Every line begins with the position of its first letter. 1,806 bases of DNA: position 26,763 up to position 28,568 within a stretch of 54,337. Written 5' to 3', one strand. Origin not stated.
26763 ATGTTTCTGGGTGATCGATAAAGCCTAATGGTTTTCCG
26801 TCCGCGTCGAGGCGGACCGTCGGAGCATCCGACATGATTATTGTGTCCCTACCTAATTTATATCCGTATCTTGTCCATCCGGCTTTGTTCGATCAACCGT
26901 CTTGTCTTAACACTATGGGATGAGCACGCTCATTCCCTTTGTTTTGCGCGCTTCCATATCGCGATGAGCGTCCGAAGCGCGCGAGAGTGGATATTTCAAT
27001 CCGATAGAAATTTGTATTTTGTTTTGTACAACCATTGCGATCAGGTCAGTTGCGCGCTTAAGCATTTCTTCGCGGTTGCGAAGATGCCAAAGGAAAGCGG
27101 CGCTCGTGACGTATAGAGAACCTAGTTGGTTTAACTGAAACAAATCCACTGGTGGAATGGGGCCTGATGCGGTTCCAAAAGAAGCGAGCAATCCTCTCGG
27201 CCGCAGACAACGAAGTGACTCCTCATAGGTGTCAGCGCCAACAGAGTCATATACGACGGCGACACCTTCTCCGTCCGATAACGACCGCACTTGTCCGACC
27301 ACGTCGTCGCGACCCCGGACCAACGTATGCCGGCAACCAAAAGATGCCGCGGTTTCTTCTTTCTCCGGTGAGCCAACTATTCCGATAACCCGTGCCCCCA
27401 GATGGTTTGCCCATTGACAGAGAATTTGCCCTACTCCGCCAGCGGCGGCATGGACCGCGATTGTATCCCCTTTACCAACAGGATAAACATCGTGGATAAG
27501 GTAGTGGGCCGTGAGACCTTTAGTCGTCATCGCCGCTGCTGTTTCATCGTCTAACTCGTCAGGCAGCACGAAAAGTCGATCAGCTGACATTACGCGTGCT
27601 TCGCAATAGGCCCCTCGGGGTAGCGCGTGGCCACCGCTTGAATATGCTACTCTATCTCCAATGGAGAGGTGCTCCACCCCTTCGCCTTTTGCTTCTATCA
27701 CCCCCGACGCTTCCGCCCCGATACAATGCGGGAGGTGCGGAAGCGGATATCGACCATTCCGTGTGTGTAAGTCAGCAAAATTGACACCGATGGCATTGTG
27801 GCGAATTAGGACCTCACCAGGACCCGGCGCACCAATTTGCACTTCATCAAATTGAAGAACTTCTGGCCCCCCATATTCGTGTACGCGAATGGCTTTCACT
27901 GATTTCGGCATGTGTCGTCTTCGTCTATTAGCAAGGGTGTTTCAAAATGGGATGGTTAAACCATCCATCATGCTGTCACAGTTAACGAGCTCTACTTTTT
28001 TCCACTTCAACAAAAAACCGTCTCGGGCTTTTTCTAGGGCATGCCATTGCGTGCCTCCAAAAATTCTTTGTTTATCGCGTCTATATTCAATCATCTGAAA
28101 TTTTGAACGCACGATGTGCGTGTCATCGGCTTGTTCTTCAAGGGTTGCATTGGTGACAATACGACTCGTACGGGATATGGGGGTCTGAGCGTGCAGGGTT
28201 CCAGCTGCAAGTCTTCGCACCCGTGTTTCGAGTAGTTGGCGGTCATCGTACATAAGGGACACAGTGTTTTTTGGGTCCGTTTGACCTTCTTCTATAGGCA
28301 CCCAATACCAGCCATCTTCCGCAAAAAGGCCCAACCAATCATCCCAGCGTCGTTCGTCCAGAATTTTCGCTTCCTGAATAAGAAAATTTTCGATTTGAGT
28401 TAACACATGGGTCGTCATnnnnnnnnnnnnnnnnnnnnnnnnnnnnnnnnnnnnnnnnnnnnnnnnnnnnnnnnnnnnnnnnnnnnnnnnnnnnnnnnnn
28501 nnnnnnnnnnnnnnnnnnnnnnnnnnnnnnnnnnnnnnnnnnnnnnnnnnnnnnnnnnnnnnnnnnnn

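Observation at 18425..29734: An 11-gene, 11.3-kb co-directional catabolic block combining enzyme types not known together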

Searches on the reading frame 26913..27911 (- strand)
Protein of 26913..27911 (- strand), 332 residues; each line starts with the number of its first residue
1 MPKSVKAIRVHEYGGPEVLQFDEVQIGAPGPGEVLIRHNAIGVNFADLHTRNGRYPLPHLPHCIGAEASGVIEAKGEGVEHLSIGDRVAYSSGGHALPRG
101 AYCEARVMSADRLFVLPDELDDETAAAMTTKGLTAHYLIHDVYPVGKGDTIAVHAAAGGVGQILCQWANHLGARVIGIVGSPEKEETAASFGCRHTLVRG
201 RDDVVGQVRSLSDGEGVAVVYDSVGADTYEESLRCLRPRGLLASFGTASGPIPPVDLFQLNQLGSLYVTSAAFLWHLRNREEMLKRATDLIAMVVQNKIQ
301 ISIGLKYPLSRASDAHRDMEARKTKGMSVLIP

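Call 4: search_protein_families(library=pfam, proteins=[window:26913-27911:-])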
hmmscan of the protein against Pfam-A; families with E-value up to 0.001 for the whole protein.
window:26913-27911:- (332 aa): 3 families
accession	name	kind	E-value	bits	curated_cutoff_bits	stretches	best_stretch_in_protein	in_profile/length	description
PF00107.32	ADH_zinc_N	-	8.8e-24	84.3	31.8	1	159-268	1-109/129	Zinc-binding dehydrogenase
PF08240.17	ADH_N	-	5.3e-17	62.4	23.5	1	30-118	1-104/104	Alcohol dehydrogenase GroES-like domain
PF13602.12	ADH_zinc_N_2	-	2.8e-14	54.6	27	1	201-329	11-133/134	Zinc-binding dehydrogenase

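Call 5: search_protein_families(library=ncbifam, proteins=[window:26913-27911:-])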
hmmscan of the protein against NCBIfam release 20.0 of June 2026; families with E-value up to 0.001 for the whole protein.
window:26913-27911:- (332 aa): 24 families
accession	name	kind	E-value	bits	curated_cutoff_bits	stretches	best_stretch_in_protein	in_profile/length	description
NF008024.0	PRK10754.1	subfamily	1.7e-92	310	348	1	6-332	3-327/327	NADPH:quinone reductase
TIGR02824.1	quinone_pig3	subfamily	1.4e-51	175.5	296.8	1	6-330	2-323/325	putative NAD(P)H quinone oxidoreductase, PIG3 family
NF041183.1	Pks2_ls1_myc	equivalog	1.7e-30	104.7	2400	1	9-329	1410-1726/2086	sulfolipid-1 biosynthesis phthioceranic/hydroxyphthioceranic acid synthase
NF010344.0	PRK13771.1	subfamily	1.3e-28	99.9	349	2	100-329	116-330/334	putative alcohol dehydrogenase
NF041172.1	AcrlCoa_red_Thmprot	equivalog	3.7e-25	88.6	500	1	17-327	11-329/334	acryloyl-CoA reductase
TIGR01751.1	crot-CoA-red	equivalog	3.3e-23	82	378.55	2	98-210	138-252/398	crotonyl-CoA carboxylase/reductase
TIGR02823.1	oxido_YhdH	subfamily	2.9e-22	78.9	297.25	1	7-251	2-247/324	acrylyl-CoA reductase family protein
TIGR03451.1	mycoS_dep_FDH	equivalog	2.9e-21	75.7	512.9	2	18-89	13-83/358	S-(hydroxymethyl)mycothiol dehydrogenase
TIGR02817.1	adh_fam_1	subfamily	5.5e-20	72.1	284.05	1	24-245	20-246/336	zinc-binding alcohol dehydrogenase family protein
NF006940.0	PRK09422.1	equivalog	5e-18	65.2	344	2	100-246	115-260/338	alcohol dehydrogenase AdhP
TIGR03989.1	Rxyl_3153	subfamily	7.2e-18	65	440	2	17-91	12-86/370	NDMA-dependent alcohol dehydrogenase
TIGR03366.1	HpnZ_proposed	hypoth_equivalog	4.2e-15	55.7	328.1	2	96-256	104-262/315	putative phosphonate catabolism associated alcohol dehydrogenase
TIGR02818.1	adh_III_F_hyde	equivalog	6e-14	51.9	543.95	1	16-88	11-83/368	S-(hydroxymethyl)glutathione dehydrogenase/class III alcohol dehydrogenase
TIGR00692.1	tdh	equivalog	1.3e-13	50.7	458.35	2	100-247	117-262/340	L-threonine 3-dehydrogenase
NF058644.1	CurcmRedCuraProt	equivalog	4e-13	49.1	440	1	85-236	77-230/336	NADPH-dependent curcumin/dihydrocurcumin reductase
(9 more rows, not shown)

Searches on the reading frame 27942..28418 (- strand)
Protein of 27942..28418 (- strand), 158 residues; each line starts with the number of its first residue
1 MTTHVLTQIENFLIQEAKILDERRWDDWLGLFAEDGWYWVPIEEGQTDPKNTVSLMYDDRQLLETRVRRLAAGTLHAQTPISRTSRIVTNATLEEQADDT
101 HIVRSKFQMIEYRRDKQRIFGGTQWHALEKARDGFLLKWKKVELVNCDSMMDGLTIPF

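Call 4: search_protein_families(library=pfam, proteins=[window:27942-28418:-])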
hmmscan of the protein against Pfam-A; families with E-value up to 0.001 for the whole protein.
window:27942-28418:- (158 aa): 2 families
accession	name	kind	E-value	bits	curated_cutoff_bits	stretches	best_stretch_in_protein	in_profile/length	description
PF00866.24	Ring_hydroxyl_B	-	2.4e-30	105.9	27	1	15-147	1-140/144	Ring hydroxylating beta subunit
PF13577.12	SnoaL_4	-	4.2e-05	24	24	1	7-128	7-113/126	SnoaL-like domain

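Call 5: search_protein_families(library=ncbifam, proteins=[window:27942-28418:-])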
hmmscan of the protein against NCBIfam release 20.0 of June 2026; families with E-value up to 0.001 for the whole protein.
window:27942-28418:- (158 aa): 5 families
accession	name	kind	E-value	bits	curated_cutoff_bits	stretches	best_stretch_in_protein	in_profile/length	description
TIGR03232.1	benzo_1_2_benB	equivalog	3.8e-22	78.8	225.55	1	9-146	1-143/155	benzoate 1,2-dioxygenase small subunit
NF007479.0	PRK10069.1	subfamily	1.9e-21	76.9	145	1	4-142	19-169/185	3-phenylpropionate/cinnamic acid dioxygenase subunit beta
TIGR03231.1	anthran_1_2_B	equivalog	5.7e-18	65.6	213.5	1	9-148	1-147/155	anthranilate 1,2-dioxygenase small subunit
NF042947.1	3PPDioc_HcaF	equivalog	5e-16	59.1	230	1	5-135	8-147/172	3-phenylpropionate/cinnamic acid dioxygenase subunit beta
NF041685.1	ant_diox_AndAd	equivalog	3.2e-05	23.6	230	1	8-116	7-112/155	anthranilate 1,2-dioxygenase small subunit AndAd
